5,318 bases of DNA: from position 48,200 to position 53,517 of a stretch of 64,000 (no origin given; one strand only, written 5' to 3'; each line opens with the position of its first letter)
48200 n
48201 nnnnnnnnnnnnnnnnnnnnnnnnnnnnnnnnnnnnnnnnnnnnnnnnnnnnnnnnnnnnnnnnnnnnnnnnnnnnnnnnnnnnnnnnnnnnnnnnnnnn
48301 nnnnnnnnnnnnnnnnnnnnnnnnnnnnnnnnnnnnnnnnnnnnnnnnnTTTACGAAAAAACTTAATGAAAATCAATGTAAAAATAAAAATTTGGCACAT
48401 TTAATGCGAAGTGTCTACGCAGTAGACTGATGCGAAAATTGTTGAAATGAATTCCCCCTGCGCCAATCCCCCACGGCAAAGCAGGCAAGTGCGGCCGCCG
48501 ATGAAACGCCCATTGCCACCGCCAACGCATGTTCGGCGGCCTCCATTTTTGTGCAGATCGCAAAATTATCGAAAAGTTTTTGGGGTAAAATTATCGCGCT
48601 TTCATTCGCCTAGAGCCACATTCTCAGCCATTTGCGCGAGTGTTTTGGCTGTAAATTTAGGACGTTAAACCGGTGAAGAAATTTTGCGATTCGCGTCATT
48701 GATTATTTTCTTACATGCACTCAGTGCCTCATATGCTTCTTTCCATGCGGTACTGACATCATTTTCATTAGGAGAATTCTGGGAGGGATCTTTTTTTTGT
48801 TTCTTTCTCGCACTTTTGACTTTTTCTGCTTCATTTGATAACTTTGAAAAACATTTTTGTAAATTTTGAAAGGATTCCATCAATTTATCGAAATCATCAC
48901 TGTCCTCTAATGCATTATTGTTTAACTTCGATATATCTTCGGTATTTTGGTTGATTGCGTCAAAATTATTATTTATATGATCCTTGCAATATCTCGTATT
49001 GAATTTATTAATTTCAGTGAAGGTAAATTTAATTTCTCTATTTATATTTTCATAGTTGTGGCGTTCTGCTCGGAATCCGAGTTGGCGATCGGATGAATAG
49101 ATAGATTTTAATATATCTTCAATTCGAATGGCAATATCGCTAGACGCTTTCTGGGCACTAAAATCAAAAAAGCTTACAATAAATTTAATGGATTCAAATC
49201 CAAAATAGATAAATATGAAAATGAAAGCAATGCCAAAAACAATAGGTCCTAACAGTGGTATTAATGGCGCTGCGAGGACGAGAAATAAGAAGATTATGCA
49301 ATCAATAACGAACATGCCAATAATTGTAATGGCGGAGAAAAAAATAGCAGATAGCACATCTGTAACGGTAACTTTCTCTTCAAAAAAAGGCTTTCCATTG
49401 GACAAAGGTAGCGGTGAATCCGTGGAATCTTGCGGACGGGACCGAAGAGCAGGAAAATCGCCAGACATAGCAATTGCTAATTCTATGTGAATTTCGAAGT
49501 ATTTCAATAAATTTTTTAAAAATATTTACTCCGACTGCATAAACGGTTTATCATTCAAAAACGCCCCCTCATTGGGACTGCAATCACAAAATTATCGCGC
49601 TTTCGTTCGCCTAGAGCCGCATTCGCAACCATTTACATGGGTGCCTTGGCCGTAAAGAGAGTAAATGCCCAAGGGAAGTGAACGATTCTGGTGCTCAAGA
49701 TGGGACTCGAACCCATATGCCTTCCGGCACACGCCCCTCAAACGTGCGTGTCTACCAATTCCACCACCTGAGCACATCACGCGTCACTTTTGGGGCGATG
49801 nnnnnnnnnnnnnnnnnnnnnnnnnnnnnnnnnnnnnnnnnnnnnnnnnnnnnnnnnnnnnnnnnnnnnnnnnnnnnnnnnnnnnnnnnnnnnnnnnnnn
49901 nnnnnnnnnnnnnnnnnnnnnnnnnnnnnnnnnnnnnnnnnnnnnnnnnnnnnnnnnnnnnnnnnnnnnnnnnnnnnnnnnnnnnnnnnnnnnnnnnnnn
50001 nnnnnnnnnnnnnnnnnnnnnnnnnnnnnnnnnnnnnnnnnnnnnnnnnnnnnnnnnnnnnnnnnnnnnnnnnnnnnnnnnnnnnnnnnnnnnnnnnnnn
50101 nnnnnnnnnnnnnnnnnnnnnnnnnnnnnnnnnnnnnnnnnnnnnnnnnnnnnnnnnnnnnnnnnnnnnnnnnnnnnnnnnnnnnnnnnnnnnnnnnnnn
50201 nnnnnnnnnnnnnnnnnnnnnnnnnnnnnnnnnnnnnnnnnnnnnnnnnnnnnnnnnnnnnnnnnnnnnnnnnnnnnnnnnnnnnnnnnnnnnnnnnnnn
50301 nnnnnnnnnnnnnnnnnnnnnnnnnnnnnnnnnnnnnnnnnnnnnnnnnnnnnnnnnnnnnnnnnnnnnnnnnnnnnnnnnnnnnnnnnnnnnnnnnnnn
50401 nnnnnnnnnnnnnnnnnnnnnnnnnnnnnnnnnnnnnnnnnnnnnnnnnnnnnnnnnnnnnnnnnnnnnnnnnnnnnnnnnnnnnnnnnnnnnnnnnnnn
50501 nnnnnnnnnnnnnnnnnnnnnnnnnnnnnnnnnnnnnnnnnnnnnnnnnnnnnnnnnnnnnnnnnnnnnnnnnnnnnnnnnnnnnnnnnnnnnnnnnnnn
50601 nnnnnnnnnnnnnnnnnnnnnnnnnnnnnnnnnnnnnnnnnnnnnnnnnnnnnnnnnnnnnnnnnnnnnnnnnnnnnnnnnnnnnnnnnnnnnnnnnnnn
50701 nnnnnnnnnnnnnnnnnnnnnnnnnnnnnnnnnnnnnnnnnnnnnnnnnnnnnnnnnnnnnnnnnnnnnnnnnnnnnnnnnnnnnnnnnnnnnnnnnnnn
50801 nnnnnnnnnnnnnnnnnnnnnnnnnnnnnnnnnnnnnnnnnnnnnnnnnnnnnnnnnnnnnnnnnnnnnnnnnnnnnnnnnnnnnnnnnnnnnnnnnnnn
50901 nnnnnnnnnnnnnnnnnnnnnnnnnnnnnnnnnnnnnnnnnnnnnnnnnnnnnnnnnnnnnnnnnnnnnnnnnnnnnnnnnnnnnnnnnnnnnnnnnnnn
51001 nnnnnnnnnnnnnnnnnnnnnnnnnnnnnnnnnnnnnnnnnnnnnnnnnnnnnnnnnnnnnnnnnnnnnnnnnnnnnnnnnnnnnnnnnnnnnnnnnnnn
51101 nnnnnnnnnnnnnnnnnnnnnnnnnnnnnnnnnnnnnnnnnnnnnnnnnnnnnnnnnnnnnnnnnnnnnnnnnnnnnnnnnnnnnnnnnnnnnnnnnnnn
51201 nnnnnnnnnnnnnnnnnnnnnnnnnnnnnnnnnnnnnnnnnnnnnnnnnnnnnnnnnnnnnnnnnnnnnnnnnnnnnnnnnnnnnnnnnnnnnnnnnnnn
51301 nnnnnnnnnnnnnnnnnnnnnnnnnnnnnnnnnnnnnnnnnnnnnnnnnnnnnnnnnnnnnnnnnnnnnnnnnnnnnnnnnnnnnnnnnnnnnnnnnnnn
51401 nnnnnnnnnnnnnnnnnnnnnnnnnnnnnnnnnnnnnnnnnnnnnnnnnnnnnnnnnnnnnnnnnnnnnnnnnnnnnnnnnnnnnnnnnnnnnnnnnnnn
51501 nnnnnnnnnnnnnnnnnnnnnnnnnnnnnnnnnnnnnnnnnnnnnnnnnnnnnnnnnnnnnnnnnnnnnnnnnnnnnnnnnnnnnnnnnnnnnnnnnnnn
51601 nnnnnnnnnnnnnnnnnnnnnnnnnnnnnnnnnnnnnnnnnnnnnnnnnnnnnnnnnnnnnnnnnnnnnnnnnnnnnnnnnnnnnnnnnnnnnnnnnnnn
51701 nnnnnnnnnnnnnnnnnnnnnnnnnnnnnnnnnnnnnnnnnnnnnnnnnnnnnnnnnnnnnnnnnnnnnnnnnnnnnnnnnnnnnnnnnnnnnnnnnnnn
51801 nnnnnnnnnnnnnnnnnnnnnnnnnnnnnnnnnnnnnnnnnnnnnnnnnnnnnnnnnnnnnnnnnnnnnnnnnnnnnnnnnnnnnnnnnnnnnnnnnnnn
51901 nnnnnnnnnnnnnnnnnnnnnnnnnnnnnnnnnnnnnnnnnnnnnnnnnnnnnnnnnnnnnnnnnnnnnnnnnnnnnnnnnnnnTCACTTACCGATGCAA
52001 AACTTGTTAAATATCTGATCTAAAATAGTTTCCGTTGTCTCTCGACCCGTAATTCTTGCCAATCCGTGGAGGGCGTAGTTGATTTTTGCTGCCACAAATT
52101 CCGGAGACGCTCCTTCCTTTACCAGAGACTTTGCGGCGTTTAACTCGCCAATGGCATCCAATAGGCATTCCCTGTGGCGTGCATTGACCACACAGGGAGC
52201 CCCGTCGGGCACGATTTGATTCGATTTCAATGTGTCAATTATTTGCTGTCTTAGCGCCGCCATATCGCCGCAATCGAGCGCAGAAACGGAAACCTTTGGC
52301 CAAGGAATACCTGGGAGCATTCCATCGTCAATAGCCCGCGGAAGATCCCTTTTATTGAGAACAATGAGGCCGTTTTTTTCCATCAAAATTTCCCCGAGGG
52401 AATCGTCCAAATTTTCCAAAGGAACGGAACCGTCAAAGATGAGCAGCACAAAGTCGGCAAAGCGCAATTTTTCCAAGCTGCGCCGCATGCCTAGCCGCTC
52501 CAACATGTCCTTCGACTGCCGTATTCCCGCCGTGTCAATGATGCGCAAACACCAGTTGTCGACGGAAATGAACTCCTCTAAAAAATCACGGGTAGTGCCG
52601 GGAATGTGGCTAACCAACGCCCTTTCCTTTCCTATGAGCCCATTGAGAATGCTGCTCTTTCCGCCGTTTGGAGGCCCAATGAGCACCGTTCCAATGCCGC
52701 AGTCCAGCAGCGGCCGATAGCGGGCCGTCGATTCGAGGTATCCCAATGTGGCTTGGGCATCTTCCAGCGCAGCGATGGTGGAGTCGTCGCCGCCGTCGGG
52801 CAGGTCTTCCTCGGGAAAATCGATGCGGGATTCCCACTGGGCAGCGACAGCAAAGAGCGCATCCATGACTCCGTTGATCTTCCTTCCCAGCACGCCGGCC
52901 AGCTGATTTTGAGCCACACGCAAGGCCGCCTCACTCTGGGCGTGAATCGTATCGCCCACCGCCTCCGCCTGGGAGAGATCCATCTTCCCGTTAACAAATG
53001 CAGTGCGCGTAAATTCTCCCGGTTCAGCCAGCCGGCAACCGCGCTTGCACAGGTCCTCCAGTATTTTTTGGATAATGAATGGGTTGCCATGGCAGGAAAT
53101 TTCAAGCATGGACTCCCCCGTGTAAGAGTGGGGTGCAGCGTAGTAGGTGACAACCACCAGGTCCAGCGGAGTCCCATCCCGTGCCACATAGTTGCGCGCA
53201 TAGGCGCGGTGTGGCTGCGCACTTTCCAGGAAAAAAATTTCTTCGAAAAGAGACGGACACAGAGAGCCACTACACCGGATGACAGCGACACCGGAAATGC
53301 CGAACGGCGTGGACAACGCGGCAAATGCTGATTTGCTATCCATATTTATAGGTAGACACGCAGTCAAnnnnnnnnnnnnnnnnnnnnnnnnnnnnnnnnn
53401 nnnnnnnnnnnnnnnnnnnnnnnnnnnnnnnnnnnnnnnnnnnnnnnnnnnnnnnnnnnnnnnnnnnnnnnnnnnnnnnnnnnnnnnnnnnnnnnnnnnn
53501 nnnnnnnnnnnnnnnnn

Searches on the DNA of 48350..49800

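Call 27: search_rna_families(source=window, start=48350, end=49800, threshold=evalue, max_evalue=10)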
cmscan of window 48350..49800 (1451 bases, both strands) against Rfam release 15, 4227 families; matches with E-value up to 10: 6.
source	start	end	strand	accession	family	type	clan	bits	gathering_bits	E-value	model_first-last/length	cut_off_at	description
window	49692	49773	-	RF00005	tRNA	Gene; tRNA;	CL00001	49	29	4.4e-09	1-71/71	no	tRNA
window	49692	49774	-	RF01684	mascRNA-menRNA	Gene;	-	18.6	42.5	1.1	1-56/56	no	MALAT1-associated small cytoplasmic RNA/MEN beta RNA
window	48545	48575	-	RF01332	CRISPR-DR19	Gene; CRISPR;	-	17.3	40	8.7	1-37/37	no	CRISPR RNA direct repeat element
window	48680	48765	-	RF02306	TtnuCD32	Gene; snRNA; snoRNA; CD-box;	-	15.7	100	6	1-98/98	no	Tetrahymena snoRNA TtnuCD32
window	48844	48891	+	RF02671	Ysr35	Gene; sRNA;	-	10.9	428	2.8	1-339/339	no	Yersinia sRNA 35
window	48645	48735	+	RF02671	Ysr35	Gene; sRNA;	-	9.9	428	5.8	1-339/339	no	Yersinia sRNA 35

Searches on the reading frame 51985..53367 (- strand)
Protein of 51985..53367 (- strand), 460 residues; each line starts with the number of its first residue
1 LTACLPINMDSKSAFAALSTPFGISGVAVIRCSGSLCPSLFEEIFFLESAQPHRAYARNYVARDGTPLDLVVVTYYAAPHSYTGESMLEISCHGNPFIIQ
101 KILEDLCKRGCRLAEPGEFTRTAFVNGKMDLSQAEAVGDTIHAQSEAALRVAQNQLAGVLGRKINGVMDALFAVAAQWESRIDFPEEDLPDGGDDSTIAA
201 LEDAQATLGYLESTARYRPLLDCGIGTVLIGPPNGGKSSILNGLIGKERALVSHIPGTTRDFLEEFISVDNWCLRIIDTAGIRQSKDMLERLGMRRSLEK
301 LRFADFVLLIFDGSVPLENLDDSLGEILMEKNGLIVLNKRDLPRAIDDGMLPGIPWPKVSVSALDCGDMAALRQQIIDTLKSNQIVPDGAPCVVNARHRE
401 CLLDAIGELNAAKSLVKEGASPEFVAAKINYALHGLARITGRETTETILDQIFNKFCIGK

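Call 17: search_protein_families(library=pfam, proteins=[window:51985-53367:-])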
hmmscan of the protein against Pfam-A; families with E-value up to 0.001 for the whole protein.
window:51985-53367:- (460 aa): 4 families
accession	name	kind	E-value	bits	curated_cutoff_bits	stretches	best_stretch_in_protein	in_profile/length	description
PF12631.12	MnmE_helical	-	2.2e-43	149.3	40.1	1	131-457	1-211/211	MnmE helical domain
PF10396.14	TrmE_N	-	1.7e-34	119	29.8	1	16-128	3-117/117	GTP-binding protein TrmE N-terminus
PF01926.29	MMR_HSR1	-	7.6e-20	71.6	21.9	1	228-339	3-113/113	50S ribosome-binding GTPase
PF02421.24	FeoB_N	-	1.2e-06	28.6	27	1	228-342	4-117/156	Ferrous iron transport protein B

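Call 18: find_homologous_proteins(query=window:51985-53367:-, max_evalue=1e-50)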
Query window:51985-53367:- (460 aa): 7967 proteins with E <= 1e-50 among 8000 candidates; the best 120 are listed.
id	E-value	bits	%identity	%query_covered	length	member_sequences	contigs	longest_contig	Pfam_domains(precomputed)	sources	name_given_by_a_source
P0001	1.4e-246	837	100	81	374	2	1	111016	PF10396.15,PF01926.30,PF02421.25,PF12631.13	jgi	jgi:tRNA modification GTPase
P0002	5.2e-159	548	58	98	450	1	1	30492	PF10396.15,PF01926.30,PF02421.25,PF12631.13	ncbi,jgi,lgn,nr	ncbi:MAG: tRNA uridine-5-carboxymethylaminomethyl(34) synthesis GTPase MnmE [Puniceicoccales bacteri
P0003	1.2e-155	537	57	98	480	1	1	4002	PF10396.15,PF01926.30,PF02421.25,PF12631.13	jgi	jgi:tRNA modification GTPase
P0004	2.0e-149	516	71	72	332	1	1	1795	PF01926.30,PF02421.25,PF12631.13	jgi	jgi:tRNA modification GTPase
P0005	1.1e-145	504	56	98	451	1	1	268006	PF10396.15,PF01926.30,PF00350.30,PF02421.25,PF12631.13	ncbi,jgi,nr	ncbi:MAG: tRNA uridine-5-carboxymethylaminomethyl(34) synthesis GTPase MnmE [Puniceicoccales bacteri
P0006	2.7e-134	466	58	85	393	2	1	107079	PF10396.15,PF01926.30,PF00350.30,PF02421.25,PF12631.13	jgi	jgi:tRNA modification GTPase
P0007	1.3e-127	444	58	81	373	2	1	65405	PF10396.15,PF01926.30,PF02421.25,PF12631.13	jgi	jgi:tRNA modification GTPase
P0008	1.1e-124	435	57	81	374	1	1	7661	PF10396.15,PF01926.30,PF02421.25,PF12631.13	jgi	jgi:tRNA modification GTPase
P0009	4.9e-118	413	47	98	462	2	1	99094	PF10396.15,PF01926.30,PF02421.25,PF12631.13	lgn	-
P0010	1.2e-116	408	46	98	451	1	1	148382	PF10396.15,PF01926.30,PF02421.25,PF12631.13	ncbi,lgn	-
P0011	3.2e-113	397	45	98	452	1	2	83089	PF10396.15,PF01926.30,PF00350.30,PF02421.25,PF12631.13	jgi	-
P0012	1.4e-112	395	46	97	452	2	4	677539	PF10396.15,PF01926.30,PF00350.30,PF02421.25,PF12631.13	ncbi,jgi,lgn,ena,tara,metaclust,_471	tara:strand:- start:36212 stop:37570 length:1359 start_codon:yes stop_codon:yes gene_type:complete|m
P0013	1.3e-111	392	44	98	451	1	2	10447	PF10396.15,PF01926.30,PF02421.25,PF12631.13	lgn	-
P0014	1.8e-111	391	45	97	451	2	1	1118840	PF10396.15,PF01926.30,PF00350.30,PF02421.25,PF12631.13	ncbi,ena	-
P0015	3.4e-111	390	44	98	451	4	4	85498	PF10396.15,PF01926.30,PF00350.30,PF02421.25,PF12631.13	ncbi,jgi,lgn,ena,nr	ncbi:MAG: tRNA uridine-5-carboxymethylaminomethyl(34) synthesis GTPase MnmE [Verrucomicrobia bacteri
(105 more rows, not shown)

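Call 21: find_encoding_contigs(protein=P0001, flank=10000, max_places=4)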
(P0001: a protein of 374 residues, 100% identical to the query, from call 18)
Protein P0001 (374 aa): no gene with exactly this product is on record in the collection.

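Call 41: find_encoding_contigs(protein=P0006, flank=10000, max_places=2)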
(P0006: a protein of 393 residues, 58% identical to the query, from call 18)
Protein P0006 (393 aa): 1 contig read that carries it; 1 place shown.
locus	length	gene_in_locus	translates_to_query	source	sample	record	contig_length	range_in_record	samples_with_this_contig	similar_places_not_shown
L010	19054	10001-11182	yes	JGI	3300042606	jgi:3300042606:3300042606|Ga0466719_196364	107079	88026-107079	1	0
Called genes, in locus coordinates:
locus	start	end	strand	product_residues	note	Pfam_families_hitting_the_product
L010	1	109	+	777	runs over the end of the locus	PF00999:Na_H_Exchanger, PF02080:TrkA_C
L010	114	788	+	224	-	PF01509:TruB_N, PF16198:TruB_C_2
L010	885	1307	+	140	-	-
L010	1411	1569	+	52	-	PF16198:TruB_C_2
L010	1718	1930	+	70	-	-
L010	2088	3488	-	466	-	PF01235:Na_Ala_symp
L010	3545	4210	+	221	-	PF09588:YqaJ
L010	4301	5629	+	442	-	PF04413:Glycos_transf_N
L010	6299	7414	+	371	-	PF00154:RecA_N, PF06745:ATPase (faint), PF08423:Rad51 (weak), PF21096:RecA_C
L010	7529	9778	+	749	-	-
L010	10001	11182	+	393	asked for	PF10396:TrmE_N, PF12631:MnmE_helical, PF00350:Dynamin_N (faint), PF01926:MMR_HSR1, PF02421:FeoB_N (weak)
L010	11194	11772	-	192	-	PF02464:CinA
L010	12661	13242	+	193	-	PF13302:Acetyltransf_3, PF13420:Acetyltransf_4, PF00583:Acetyltransf_1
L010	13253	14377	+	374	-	PF03739:LptF_LptG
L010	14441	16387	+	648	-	-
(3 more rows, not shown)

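Call 42: find_encoding_contigs(protein=P0007, flank=10000, max_places=2)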
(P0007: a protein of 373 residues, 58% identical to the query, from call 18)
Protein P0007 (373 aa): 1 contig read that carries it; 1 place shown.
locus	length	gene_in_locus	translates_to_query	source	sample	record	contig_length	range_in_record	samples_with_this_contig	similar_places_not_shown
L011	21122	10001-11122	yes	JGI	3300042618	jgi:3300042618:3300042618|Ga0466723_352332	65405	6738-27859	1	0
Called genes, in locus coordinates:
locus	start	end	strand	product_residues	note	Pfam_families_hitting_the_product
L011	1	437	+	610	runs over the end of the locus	PF00005:ABC_tran, PF00006:ATP-synt_ab (faint), PF13555:AAA_29 (faint), PF00004:AAA (faint), PF01926:MMR_HSR1 (faint), PF12848:ABC_tran_Xtn, PF00005:ABC_tran, PF13304:AAA_21 (weak), +7 more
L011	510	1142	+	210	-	-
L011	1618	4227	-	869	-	PF01751:Toprim, PF01131:Topoisom_bac, PF13342:Toprim_Crpt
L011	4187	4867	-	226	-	PF02527:GidB, PF13847:Methyltransf_31, PF13649:Methyltransf_25 (weak)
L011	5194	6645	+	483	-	PF00753:Lactamase_B (weak), PF12706:Lactamase_B_2, PF16661:Lactamase_B_6, PF10996:Beta-Casp, PF07521:RMMBL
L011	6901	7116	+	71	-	-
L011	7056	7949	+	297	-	PF00561:Abhydrolase_1, PF12697:Abhydrolase_6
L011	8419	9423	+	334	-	PF00154:RecA_N, PF06745:ATPase (faint), PF08423:Rad51, PF21096:RecA_C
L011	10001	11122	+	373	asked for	PF10396:TrmE_N, PF12631:MnmE_helical, PF01926:MMR_HSR1, PF02421:FeoB_N (weak)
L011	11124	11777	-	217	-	PF02464:CinA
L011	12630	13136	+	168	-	PF00583:Acetyltransf_1, PF13302:Acetyltransf_3, PF13420:Acetyltransf_4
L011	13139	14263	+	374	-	PF03739:LptF_LptG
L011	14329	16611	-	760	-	PF01624:MutS_I, PF05188:MutS_II, PF05192:MutS_III, PF05190:MutS_IV, PF00488:MutS_V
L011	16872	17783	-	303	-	-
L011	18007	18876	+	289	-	PF22435:MRM3-like_sub_bind, PF00588:SpoU_methylase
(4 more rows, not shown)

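Call 65: list_cluster_members(proteins=[P0001, P0004])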
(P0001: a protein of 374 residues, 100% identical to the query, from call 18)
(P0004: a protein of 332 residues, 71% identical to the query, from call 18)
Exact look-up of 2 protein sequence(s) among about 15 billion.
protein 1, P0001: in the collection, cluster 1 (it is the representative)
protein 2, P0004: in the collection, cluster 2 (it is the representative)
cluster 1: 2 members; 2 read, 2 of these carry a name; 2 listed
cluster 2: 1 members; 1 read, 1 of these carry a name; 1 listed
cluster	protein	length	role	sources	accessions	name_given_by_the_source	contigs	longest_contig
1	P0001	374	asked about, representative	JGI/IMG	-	tRNA modification GTPase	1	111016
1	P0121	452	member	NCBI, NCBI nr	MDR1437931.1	MAG: tRNA uridine-5-carboxymethylaminomethyl(34) synthesis GTPase MnmE [Puniceicoccales ... | tRNA uridine-5-carboxymethylaminomethyl(34) synthesis GTPase MnmE [Puniceicoccales ...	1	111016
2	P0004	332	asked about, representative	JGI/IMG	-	tRNA modification GTPase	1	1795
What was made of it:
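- Tried and rejected: The source is an NCBI MAG, 'Puniceicoccales bacterium', on a 111,016-nt contig (calls 18, 65).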

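Call 66: find_encoding_contigs(protein=P0121, flank=10000, max_places=4)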
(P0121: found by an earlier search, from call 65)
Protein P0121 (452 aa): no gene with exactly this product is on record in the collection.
